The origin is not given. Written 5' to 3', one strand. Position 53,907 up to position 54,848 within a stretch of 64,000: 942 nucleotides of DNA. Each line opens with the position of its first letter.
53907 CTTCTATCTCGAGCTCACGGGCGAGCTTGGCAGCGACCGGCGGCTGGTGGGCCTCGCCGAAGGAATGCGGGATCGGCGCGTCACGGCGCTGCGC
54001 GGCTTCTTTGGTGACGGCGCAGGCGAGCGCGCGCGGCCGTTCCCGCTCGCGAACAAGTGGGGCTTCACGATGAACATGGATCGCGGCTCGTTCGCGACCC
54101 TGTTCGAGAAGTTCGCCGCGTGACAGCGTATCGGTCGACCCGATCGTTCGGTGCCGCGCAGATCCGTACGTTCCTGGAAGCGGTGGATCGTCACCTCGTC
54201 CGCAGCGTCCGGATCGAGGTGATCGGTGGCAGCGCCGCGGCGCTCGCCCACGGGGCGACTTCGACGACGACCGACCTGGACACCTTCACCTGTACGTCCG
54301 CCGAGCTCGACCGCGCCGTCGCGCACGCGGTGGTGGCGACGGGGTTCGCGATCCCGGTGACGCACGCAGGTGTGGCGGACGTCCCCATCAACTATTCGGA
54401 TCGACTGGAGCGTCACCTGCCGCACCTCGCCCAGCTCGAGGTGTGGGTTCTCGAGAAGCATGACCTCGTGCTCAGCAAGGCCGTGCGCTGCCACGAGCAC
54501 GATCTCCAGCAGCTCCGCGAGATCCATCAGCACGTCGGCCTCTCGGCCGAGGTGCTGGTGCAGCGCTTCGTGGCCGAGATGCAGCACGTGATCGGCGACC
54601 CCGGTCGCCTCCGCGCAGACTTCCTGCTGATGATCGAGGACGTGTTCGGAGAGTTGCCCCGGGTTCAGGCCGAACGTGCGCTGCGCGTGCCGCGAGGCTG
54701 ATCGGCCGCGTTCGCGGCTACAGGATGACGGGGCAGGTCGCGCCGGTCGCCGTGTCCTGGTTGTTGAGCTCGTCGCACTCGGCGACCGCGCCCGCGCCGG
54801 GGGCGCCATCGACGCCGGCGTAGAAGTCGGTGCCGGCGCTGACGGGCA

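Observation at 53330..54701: An AbiEi/AbiEii-like (wHTH + nucleotidyltransferase) two-gene module behind an AT-rich palindromic operator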

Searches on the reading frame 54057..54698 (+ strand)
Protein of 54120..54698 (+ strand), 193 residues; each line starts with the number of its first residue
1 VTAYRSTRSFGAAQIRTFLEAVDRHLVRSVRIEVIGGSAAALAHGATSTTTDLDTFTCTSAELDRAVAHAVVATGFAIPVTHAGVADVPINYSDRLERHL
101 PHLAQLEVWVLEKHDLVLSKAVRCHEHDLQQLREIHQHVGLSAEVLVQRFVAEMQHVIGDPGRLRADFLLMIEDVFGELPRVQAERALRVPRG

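Call 3: search_protein_families(library=pfam, proteins=[window:54120-54698:+, window:54057-54698:+], max_evalue=1)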
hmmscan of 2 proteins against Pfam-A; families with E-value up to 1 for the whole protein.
window:54120-54698:+ (193 aa): 4 families
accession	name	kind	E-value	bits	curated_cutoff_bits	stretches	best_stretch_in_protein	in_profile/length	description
PF19502.5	DUF6036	-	1.3e-13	51.5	23.6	1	22-156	13-139/164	Nucleotidyltransferase of unknown function (DUF6036)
PF09970.15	DUF2204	-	0.0079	16.3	20.3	1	28-60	15-47/181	Nucleotidyl transferase of unknown function (DUF2204)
PF20572.3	DUF6781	-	0.049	13.9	27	1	33-144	50-160/213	Family of unknown function (DUF6781)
PF12489.13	ARA70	-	0.092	13.2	23.6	1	93-128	46-84/131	Nuclear coactivator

window:54057-54698:+ (214 aa): 4 families
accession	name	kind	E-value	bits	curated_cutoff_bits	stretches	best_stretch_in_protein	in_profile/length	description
PF19502.5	DUF6036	-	1.7e-13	51.1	23.6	1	44-176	14-138/164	Nucleotidyltransferase of unknown function (DUF6036)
PF09970.15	DUF2204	-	0.011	15.8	20.3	1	49-81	15-47/181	Nucleotidyl transferase of unknown function (DUF2204)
PF20572.3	DUF6781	-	0.058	13.7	27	1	54-164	50-159/213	Family of unknown function (DUF6781)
PF12489.13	ARA70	-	0.11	13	23.6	1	114-149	46-84/131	Nuclear coactivator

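Call 4: search_protein_families(library=padloc, proteins=[window:54120-54698:+], max_evalue=1)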
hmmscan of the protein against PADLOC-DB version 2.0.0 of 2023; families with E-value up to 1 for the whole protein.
window:54120-54698:+ (193 aa): 1 family
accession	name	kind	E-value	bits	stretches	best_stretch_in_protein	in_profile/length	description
PDLC02298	AbiEii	-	0.0092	13.4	1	14-77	10-72/220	AbiEii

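Call 5: search_protein_families(library=ncbifam, proteins=[window:54120-54698:+], max_evalue=1)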
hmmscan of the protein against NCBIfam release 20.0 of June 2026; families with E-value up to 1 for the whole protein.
window:54120-54698:+ (193 aa): 1 family
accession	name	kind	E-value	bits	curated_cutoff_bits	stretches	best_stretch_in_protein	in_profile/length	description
NF033792.0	ActS_PrrB_HisK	equivalog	0.35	9.7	350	1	4-68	171-232/423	ActS/PrrB/RegB family redox-sensitive histidine kinase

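Call 10: find_homologous_proteins(query=window:54120-54698:+)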
Query window:54120-54698:+ (193 aa): 91 proteins with E <= 0.001 among 781 candidates.
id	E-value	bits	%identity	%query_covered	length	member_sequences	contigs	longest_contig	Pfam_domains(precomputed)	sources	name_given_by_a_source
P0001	1.5e-111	388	95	99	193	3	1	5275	PF19502.6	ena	-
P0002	7.3e-103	360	88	99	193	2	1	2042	PF19502.6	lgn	-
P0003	3.4e-81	290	71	97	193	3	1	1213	PF19502.6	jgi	jgi:hypothetical protein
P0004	6.4e-77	276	68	98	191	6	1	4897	PF19502.6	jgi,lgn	jgi:hypothetical protein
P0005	4.7e-76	273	67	98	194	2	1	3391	PF19502.6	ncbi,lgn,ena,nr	ncbi:MAG TPA: DUF6036 family nucleotidyltransferase [Kofleriaceae bacterium]|nr:DUF6036 family nucle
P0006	6.6e-76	272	69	98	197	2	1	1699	PF19502.6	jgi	-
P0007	2.4e-75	271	67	98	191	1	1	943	PF19502.6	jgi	jgi:hypothetical protein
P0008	3.7e-73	263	67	96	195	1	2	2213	PF19502.6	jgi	jgi:hypothetical protein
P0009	3.9e-73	263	67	98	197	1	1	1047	PF19502.6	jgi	jgi:hypothetical protein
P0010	1.7e-72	261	67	98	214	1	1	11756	PF19502.6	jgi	jgi:hypothetical protein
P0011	3.7e-72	260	71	89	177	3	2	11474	PF19502.6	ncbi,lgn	-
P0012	4.4e-72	260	66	93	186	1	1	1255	PF19502.6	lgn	-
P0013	6.2e-72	259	67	98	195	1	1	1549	PF19502.6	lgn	-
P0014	2.0e-70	255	65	98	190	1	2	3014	PF19502.6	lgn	-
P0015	2.5e-70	254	66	96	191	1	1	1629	PF19502.6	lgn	-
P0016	3.2e-70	254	66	98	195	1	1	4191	PF19502.6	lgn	-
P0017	8.7e-70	252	66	98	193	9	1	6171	PF19502.6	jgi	-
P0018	2.5e-69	251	66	94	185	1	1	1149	PF19502.6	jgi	jgi:hypothetical protein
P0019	3.2e-69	251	62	100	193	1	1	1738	PF19502.6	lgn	-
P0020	5.1e-69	250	64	97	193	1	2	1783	PF19502.6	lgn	-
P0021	7.5e-69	249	65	98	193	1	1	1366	PF19502.6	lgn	-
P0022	7.6e-69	249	66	96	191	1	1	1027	PF19502.6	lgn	-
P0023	1.1e-68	249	63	98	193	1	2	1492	PF19502.6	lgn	-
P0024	1.1e-68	249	66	98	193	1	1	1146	PF19502.6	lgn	-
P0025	1.7e-68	248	63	97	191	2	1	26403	PF19502.6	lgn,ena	-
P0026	2.3e-68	248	67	89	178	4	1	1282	PF19502.6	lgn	-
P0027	5.2e-68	247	69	89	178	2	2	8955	PF19502.6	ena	-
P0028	1.0e-67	246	66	97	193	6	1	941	PF19502.6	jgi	jgi:hypothetical protein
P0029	1.6e-67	245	63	98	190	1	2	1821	PF19502.6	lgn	-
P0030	1.2e-66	242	61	98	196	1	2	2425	PF19502.6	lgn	-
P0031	2.2e-66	241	64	93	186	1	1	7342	PF19502.6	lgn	-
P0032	3.0e-65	238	71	81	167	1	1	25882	PF19502.6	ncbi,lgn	-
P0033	3.6e-65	237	61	97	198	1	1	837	PF19502.6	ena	-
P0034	7.9e-63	230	69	87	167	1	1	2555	PF19502.6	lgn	-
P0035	3.2e-61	225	67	82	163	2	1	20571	PF19502.6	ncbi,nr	ncbi:MAG: hypothetical protein H0T89_12510 [Deltaproteobacteria bacterium]|nr:hypothetical protein [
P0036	4.3e-60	221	66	82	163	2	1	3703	PF19502.6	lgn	-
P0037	1.6e-58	216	56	98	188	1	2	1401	PF19502.6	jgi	jgi:hypothetical protein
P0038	1.8e-58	216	66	85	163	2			PF19502.6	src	-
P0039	2.7e-58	215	70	77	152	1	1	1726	PF19502.6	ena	-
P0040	2.8e-58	215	57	98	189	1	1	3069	PF19502.6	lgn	-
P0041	3.0e-57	212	56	97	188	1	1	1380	PF19502.6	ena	-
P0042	1.2e-56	210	68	78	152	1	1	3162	PF19502.6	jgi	jgi:hypothetical protein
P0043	1.7e-56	209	56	98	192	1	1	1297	PF19502.6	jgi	-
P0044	1.4e-55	206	57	96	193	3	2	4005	PF19502.6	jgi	jgi:hypothetical protein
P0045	1.9e-55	206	58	96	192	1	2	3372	PF19502.6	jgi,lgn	jgi:hypothetical protein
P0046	4.1e-55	205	55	95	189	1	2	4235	PF19502.6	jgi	jgi:hypothetical protein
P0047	4.2e-55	205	56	96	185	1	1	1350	PF19502.6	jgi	-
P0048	1.0e-54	203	57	93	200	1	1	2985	PF19502.6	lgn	-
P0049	5.0e-54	201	53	98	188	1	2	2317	PF19502.6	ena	-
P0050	6.1e-54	201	54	98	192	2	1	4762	PF19502.6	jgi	-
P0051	1.6e-53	200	59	92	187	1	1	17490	PF19502.6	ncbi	-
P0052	9.3e-53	197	61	85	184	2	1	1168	PF19502.6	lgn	-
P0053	9.9e-53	197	54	99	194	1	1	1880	PF19502.6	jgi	jgi:hypothetical protein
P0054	1.0e-52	197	70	70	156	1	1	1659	PF19502.6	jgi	jgi:hypothetical protein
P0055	2.3e-52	196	54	97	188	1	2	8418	PF19502.6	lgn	-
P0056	4.2e-52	195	56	98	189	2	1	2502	PF19502.6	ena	-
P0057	4.7e-52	195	51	98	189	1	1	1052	PF19502.6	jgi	jgi:hypothetical protein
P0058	5.2e-52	195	55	95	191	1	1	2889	PF19502.6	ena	-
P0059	7.1e-52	194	54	98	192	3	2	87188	PF19502.6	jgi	-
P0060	7.5e-52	194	54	98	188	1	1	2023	PF19502.6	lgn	-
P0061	1.9e-50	189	53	97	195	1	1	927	PF19502.6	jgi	jgi:hypothetical protein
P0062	3.0e-50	189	55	96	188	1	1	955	PF19502.6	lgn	-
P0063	9.2e-50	187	69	69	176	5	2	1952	PF19502.6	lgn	-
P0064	1.4e-49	187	64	74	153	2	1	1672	PF19502.6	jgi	jgi:hypothetical protein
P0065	2.2e-49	186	54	97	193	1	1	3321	PF19502.6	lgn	-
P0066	6.4e-49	184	48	97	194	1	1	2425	PF19502.6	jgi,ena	-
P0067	1.3e-48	183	50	97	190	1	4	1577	PF19502.6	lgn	-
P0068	1.2e-46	177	52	94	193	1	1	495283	PF19502.6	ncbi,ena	-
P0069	1.7e-46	177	54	93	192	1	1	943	PF19502.6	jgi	jgi:hypothetical protein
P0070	1.4e-45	174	54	89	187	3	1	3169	PF19502.6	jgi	jgi:hypothetical protein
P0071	6.2e-45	171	59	76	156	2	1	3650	PF19502.6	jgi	-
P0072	9.4e-45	171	51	96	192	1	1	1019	PF19502.6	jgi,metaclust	metaclust:\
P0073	1.2e-44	171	54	88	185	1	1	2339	PF19502.6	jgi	jgi:hypothetical protein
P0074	1.4e-44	170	58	76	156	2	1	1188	PF19502.6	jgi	-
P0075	2.2e-44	170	50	96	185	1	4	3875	PF19502.6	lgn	-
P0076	5.0e-44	169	54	88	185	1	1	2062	PF19502.6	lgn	-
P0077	2.6e-43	166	47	97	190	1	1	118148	PF19502.6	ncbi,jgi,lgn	ncbi:MAG TPA: DUF6036 family nucleotidyltransferase [Kofleriaceae bacterium]|jgi:hypothetical protei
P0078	2.7e-43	166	63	64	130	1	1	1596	PF19502.6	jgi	-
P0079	3.3e-43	166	48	97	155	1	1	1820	PF19502.6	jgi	jgi:hypothetical protein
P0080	1.2e-42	164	53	82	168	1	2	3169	PF19502.6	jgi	jgi:hypothetical protein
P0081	1.3e-42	164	49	96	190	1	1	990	PF19502.6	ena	-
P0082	1.4e-42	164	51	89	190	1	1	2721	PF19502.6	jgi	jgi:hypothetical protein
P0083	2.4e-39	153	49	88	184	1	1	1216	PF19502.6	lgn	-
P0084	4.4e-39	152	62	63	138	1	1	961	PF19502.6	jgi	jgi:hypothetical protein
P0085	1.1e-37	148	68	53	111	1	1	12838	PF19502.6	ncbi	-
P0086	5.4e-36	142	52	70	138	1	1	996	PF19502.6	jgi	jgi:uncharacterized nucleotidyltransferase DUF6036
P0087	1.4e-34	138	44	85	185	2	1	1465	PF19502.6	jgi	jgi:8-oxo-dGTP pyrophosphatase MutT (NUDIX family)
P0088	5.8e-31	126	41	96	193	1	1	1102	PF19502.6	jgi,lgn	-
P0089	1.1e-26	112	50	63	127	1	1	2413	PF19502.6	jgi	jgi:hypothetical protein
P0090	1.0e-24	106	64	45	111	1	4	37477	PF19502.6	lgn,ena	-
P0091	3.1e-20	91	54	50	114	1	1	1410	PF19502.6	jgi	jgi:hypothetical protein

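Call 22: find_related_loci(query=A2, collection=genome_contigs, flank=4000)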
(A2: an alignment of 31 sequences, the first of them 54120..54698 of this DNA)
Query A2 (193 aa) in genome_contigs; peptide patterns used: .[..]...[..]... (x = any residue, [..] = any of these).
29 stretches matched a pattern; 20 encode a relative of the query (tblastn E <= 1e-3); 20 distinct loci.
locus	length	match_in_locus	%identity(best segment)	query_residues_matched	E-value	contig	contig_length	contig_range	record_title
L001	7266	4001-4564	69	1-188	1e-85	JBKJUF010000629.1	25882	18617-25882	MAG: Kofleriaceae bacterium isolate ant_bin.650 k117_349312, whole genome shotgun sequence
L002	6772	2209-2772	65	1-189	1e-71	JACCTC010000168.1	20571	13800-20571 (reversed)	MAG: Deltaproteobacteria bacterium isolate MGR_bin64 SD2897-2912_k127_7088957, whole genome shotgun sequence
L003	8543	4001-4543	57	9-188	4e-61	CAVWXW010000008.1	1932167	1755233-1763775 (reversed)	MAG: uncultured delta proteobacterium isolate MFD03602.bin.2.3 genome assembly, contig: contig_3614, whole genome shotgu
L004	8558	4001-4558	54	1-188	2e-57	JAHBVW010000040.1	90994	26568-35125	MAG: Deltaproteobacteria bacterium isolate ACE_MYX2 MYX2_40, whole genome shotgun sequence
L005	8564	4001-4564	52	1-189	1e-56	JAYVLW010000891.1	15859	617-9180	MAG: Myxococcales bacterium isolate GL56_Down_metabat_34 GL56_Down_metabat_34_890, whole genome shotgun sequence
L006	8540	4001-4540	52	10-191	3e-54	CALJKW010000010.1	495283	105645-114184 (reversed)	MAG TPA_asm: uncultured Myxococcales bacterium isolate SRR6227243_bin.56_CONCOCT_v1.1_MAG genome assembly, contig: ERZ79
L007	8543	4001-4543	47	1-188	9e-51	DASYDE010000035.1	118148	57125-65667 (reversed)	MAG TPA_asm: Kofleriaceae bacterium isolate SMAG_U4951 k141_1916587, whole genome shotgun sequence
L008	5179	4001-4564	47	1-189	6e-49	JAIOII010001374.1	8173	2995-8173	MAG: Kofleriaceae bacterium isolate MAG_26 contig_265316, whole genome shotgun sequence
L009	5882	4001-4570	45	1-191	2e-48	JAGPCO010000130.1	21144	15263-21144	MAG: Kofleriaceae bacterium isolate Gw_SlAct_bin_279 Gw_SlAct_5402_length_21144_cov_7.681496, whole genome shotgun seque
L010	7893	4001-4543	47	8-189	3e-47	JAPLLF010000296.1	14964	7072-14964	MAG: Proteobacteria bacterium isolate LacPavin_0920_WC57_MAG_70_8 LacPavin_0920_WC57_scaffold_207597, whole genome shotg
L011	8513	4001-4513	45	8-178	1e-43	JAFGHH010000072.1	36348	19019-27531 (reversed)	MAG: Deltaproteobacteria bacterium isolate Zod_Metabat.1445 k87_1132639, whole genome shotgun sequence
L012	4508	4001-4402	54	9-142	3e-43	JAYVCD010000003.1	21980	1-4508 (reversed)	MAG: Archangiaceae bacterium isolate GL30_UP_concoct_163 GL30_UP_concoct_163_2, whole genome shotgun sequence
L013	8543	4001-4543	45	8-188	7e-43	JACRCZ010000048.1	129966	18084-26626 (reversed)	MAG: Deltaproteobacteria bacterium isolate NC_groundwater_1659_Pr3_B-0.1um_72_20 SR-2_scaffold_141_1054642, whole genome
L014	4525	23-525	50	10-177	6e-38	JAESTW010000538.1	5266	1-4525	MAG: Kofleriaceae bacterium isolate NORP324 CoAssembly_2650016, whole genome shotgun sequence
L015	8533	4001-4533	54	1-189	3e-42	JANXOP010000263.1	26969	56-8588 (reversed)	MAG: Kofleriaceae bacterium isolate GL140_1_concoct_276 GL140_1_k141_1192180, whole genome shotgun sequence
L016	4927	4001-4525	32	14-186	4e-22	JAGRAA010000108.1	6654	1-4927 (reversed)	MAG: Bdellovibrionales bacterium isolate HKST-UBA06 2012-05-30_1_(paired)_contig_278431, whole genome shotgun sequence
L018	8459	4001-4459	30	16-163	3e-12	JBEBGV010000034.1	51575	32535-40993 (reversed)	MAG: Vicinamibacterales bacterium isolate ATF_5 NODE_158_length_51575_cov_6.481098, whole genome shotgun sequence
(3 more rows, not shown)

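Call 32: search_protein_families(library=pfam, proteins=[L016:3325-3981:+, L018:3298-3990:+, L016:3986-4540:+, L018:3974-4516:+], max_evalue=0.1)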
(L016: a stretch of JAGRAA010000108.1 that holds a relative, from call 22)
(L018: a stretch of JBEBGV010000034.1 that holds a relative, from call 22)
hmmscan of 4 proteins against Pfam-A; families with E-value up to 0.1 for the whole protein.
L016:3325-3981:+ (219 aa): 2 families
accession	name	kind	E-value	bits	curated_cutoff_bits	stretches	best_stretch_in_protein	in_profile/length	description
PF21733.3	Death_3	-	0.0014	19.1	27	1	19-53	3-37/106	Death domain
PF21716.3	dnstrm_HI1420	-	0.02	15.2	27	1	9-58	37-87/90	Probable addiction module antidote protein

L018:3298-3990:+ (231 aa): 8 families
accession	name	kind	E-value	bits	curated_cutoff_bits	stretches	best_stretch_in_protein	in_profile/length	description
PF13560.12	HTH_31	-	1.2e-10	42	27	1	5-60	3-59/64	Helix-turn-helix domain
PF01381.28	HTH_3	-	1.2e-09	38.5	23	1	8-59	1-52/55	Helix-turn-helix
PF13413.12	HTH_25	-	0.00017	21.8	24.6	1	8-40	2-34/62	Helix-turn-helix domain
PF04545.22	Sigma70_r4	-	0.00043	20.2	24.1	1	14-34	18-38/50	Sigma-70, region 4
PF13744.12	HTH_37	-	0.0014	18.8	27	1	9-37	24-52/80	Helix-turn-helix domain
PF13412.12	HTH_24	-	0.0016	18.4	21.9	0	18-34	19-35/48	Winged helix-turn-helix DNA-binding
PF12844.13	HTH_19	-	0.0077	16.6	30.2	1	5-45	1-40/64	Helix-turn-helix domain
PF16290.10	DUF4936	-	0.0097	16.9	28.8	1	138-188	15-67/91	Domain of unknown function (DUF4936)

L016:3986-4540:+ (185 aa): 1 family
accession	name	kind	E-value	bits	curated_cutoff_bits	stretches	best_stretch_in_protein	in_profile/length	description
PF19502.5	DUF6036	-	3.2e-18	66.5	23.6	1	6-148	2-138/164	Nucleotidyltransferase of unknown function (DUF6036)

L018:3974-4516:+ (181 aa): 1 family
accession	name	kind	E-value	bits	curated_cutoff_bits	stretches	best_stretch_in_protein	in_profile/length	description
PF19502.5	DUF6036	-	3.5e-14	53.4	23.6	1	30-162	26-148/164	Nucleotidyltransferase of unknown function (DUF6036)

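Call 33: predict_structure(alignment_id=A2)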
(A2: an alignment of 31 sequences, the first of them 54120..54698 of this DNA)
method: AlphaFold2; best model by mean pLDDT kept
length: 193 residues; sequences in the alignment: 31
mean_pLDDT: 93.2   pTM: 0.87
mean pLDDT of the five models: 93.2, 93.0, 92.5, 91.8, 91.7
residues with pLDDT >= 90: 170; 70-90: 13; 50-70: 4; < 50: 6
segments of 3 or more residues with pLDDT < 50: 1-4
pLDDT, mean of each block of 10 residues (from residue 1): 59 97 98 97 93 94 97 96 89 97 98 97 92 97 98 93 96 98 94 56
secondary structure, 60 per line:
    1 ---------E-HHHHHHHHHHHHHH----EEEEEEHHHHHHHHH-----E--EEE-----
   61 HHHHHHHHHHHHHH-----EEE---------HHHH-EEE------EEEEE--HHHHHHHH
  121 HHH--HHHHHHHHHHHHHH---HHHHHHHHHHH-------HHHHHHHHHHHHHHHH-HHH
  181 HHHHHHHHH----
elements in order: H12-25 E30-35 H36-44 E53-55 H61-74 E80-82 H92-95 E97-99 E106-110 H113-123 H126-139 H143-153 H161-176 H178-189

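Call 35: search_solved_structures(query=A2, max_evalue=10, show_alignments=2)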
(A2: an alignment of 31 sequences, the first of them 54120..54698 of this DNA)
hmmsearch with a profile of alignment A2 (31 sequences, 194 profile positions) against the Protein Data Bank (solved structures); distinct sequences matched with E-value up to 10: 9.
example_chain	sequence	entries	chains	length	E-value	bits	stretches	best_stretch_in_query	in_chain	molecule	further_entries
8sgq_q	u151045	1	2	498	0.092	15.6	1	49-103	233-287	T-complex protein 1 subunit theta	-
6nr8_H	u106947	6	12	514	0.097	15.6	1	49-103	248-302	T-complex protein 1 subunit theta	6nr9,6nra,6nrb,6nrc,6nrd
9umt_E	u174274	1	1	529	0.1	15.5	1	49-103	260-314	T-complex protein 1 subunit theta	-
8sfe_q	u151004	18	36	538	0.11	15.4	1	49-103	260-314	T-complex protein 1 subunit theta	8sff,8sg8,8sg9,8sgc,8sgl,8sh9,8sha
7trg_B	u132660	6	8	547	0.11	15.4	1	49-103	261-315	T-complex protein 1 subunit theta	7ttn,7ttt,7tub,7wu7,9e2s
6qb8_q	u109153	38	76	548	0.11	15.4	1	49-103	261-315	T-complex protein 1 subunit theta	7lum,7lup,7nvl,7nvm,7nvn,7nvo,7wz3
3iyg_Q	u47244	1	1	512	0.23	14.3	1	53-103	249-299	T-complex protein 1 subunit theta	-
4b2t_Q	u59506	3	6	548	0.26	14.1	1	53-103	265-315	T-COMPLEX PROTEIN 1 SUBUNIT THETA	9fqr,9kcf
9unw_E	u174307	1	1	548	0.72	12.7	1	49-103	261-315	T-complex protein 1 subunit theta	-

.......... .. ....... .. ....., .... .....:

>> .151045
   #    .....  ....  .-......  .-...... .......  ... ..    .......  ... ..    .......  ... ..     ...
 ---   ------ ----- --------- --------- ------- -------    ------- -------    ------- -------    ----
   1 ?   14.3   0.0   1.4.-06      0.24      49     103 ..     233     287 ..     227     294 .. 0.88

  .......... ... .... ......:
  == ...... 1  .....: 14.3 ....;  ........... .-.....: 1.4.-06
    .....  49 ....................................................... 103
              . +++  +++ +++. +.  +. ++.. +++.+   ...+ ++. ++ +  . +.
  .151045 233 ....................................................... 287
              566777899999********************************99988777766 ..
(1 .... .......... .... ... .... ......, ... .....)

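Call 49: find_related_loci(query=A2, collection=viral_contigs, flank=4000)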
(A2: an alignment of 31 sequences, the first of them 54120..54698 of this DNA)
Query A2 (193 aa) in viral_contigs; peptide patterns used: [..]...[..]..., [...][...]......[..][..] (x = any residue, [..] = any of these).
148 stretches matched a pattern, but none encodes a relative of the query by tblastn (E <= 1e-3).

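Call 82: search_dna_similar(query=window:54120-54698:+, collection=plasmids, mode=protein, max_evalue=0.001, max_rows=15)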
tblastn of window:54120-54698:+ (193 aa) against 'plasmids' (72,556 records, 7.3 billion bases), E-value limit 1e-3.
No match.

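Call 83: search_protein_families(library=phrogs, proteins=[window:54120-54698:+], max_evalue=0.01)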
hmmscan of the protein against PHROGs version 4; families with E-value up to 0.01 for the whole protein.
window:54120-54698:+ (193 aa): 0 families
